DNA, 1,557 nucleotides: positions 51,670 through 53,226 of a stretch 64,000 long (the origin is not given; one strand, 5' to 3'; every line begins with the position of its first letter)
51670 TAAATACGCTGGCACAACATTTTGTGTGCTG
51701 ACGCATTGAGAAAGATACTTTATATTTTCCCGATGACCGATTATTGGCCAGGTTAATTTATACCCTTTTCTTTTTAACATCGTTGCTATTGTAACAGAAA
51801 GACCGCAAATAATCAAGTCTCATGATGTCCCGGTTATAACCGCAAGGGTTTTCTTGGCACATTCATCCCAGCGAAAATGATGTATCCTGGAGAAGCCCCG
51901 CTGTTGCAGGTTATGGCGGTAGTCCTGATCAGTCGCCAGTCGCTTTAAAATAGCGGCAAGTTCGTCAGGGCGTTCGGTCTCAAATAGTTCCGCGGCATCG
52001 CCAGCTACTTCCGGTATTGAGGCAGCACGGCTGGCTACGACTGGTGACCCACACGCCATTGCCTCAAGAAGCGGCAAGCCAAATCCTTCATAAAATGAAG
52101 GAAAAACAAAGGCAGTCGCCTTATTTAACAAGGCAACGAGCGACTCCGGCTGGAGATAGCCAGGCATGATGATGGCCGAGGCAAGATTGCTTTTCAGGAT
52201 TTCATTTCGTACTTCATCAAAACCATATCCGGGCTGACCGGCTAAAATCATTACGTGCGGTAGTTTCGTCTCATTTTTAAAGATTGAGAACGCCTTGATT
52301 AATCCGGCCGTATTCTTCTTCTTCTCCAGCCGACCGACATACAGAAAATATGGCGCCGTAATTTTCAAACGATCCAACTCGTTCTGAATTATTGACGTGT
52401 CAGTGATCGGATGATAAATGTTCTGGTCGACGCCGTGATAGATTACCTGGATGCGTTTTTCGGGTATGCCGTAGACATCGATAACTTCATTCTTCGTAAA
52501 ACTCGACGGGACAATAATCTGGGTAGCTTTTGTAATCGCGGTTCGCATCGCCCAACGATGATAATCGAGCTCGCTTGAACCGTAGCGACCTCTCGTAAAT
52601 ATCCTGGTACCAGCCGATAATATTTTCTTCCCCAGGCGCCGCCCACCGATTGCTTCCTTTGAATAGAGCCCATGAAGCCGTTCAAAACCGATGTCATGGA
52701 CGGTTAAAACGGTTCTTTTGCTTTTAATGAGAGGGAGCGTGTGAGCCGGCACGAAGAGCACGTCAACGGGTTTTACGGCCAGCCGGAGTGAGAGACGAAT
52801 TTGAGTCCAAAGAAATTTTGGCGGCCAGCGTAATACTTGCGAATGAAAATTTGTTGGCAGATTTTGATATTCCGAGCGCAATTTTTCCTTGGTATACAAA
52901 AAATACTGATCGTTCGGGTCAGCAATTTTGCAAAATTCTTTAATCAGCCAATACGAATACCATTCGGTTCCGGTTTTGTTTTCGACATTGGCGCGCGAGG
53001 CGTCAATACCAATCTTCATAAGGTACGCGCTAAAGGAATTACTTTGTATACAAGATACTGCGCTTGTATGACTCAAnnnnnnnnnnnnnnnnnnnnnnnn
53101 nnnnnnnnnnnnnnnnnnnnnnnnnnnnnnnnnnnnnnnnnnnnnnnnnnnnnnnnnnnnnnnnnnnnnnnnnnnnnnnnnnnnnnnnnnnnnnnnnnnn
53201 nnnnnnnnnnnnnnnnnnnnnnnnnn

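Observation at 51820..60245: MreB paralog embedded in a co-directional glycan-assembly operon (GT4, MreB2, DUF4012-like, two GT2, Wzy-like, GT2)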

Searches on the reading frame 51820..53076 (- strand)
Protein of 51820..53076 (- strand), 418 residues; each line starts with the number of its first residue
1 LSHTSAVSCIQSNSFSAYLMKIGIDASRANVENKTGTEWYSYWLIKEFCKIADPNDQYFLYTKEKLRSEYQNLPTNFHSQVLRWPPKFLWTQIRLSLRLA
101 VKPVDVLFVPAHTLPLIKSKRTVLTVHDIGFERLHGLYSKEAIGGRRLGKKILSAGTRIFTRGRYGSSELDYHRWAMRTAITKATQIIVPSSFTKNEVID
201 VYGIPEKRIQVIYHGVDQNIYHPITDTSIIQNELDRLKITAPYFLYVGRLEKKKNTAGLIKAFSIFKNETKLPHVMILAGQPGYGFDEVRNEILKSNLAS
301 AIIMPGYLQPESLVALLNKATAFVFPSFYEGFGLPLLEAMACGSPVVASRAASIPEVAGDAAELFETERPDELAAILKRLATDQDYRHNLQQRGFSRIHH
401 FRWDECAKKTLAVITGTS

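Call 4: search_protein_families(library=pfam, proteins=[window:51820-53076:-], max_evalue=0.001)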
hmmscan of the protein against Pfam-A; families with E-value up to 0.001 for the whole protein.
window:51820-53076:- (418 aa): 5 families
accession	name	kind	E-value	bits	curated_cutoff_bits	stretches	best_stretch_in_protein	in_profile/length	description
PF00534.26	Glycos_transf_1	-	2e-34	119.1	26.4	1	240-394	14-169/172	Glycosyl transferases group 1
PF13692.12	Glyco_trans_1_4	-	2e-26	93.4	27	1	242-383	2-142/142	Glycosyl transferases group 1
PF13439.12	Glyco_transf_4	-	1.7e-12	48.1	28.5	1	73-217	39-167/170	Glycosyltransferase Family 4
PF20706.3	GT4-conflict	-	4.7e-09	36.1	26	1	239-351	195-313/385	Family 4 Glycosyltransferase in conflict systems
PF13524.12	Glyco_trans_1_2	-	3.6e-07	30.7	25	1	306-408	33-140/144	Glycosyl transferase-like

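Call 25: search_protein_families(library=ncbifam, proteins=[window:51820-53019:-], max_evalue=0.00001)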
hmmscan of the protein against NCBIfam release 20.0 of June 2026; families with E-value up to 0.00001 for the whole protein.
window:51820-53019:- (399 aa): 29 families (the best 25 are shown)
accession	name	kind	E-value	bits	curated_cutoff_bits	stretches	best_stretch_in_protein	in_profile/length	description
TIGR02149.1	glgA_Coryne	subfamily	2.8e-35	122.2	302.4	1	154-394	134-386/391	glycogen synthase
TIGR04047.1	MSMEG_0565_glyc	hypoth_equivalog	5e-32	111.4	259.85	1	159-394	133-370/373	MSMEG_0565 family glycosyltransferase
TIGR03449.1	mycothiol_MshA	equivalog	1.9e-25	89.6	462.5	1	159-394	159-399/406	D-inositol-3-phosphate glycosyltransferase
NF038295.1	EPS_HpsP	equivalog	1.9e-21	76.5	550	1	158-394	148-383/388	hormogonium polysaccharide biosynthesis glycosyltransferase HpsP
TIGR03088.1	stp2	hypoth_equivalog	5e-21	75.2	409.05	1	181-390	153-365/374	TIGR03088 family PEP-CTERM/XrtA system glycosyltransferase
NF041876.1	EPS_EpsE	equivalog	2.5e-20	73.1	400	1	185-388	183-386/389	exopolysaccharide biosynthesis GT4 family glycosyltransferase EpsE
TIGR04157.1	glyco_rSAM_CFB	subfamily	8.9e-20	71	400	1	159-342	164-342/406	TIGR04157 family glycosyltransferase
TIGR03999.1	thiol_BshA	equivalog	6.5e-19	68.1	273.7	1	157-387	137-362/375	N-acetyl-alpha-D-glucosaminyl L-malate synthase BshA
NF053787.1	GlcN_PG_synth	equivalog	1.5e-18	66.8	480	1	165-391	144-352/361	N-acetylglucosaminyl phosphatidylglycerol synthase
NF050063.1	ProtGlycPglJ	equivalog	9.1e-18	64.6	500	1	156-392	136-360/363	N-acetylgalactosamine-N,N'-diacetylbacillosaminyl-diphospho-undecaprenol 4-alpha-N-acetylgalactosaminyltransferase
NF041010.1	glycosy_Agl16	equivalog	7.7e-17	61.2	575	1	156-394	125-347/352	glycosylation protein Agl16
TIGR02472.1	sucr_P_syn_N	equivalog_domain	9.2e-15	54.4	576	1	160-395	180-438/439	sucrose-phosphate synthase, putative, glycosyltransferase domain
NF038298.1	EPS_HpsO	equivalog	5.7e-14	51.7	575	1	188-383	168-372/388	hormogonium polysaccharide biosynthesis glycosyltransferase HpsO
NF053513.1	Gtran_IagA_BgsA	equivalog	8.2e-14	51.3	460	1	156-377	97-310/333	LTA glycolipid anchor biosynthesis glycosyltransferase, IagA/BgsA family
NF007396.0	PRK09922.1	equivalog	6.9e-13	48.2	385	1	160-336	131-295/361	lipopolysaccharide 1,6-galactosyltransferase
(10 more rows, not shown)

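Call 109: search_protein_families(library=padloc, proteins=[window:51820-53019:-], max_evalue=0.001)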
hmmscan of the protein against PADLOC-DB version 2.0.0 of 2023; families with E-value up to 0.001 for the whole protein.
window:51820-53019:- (399 aa): 0 families
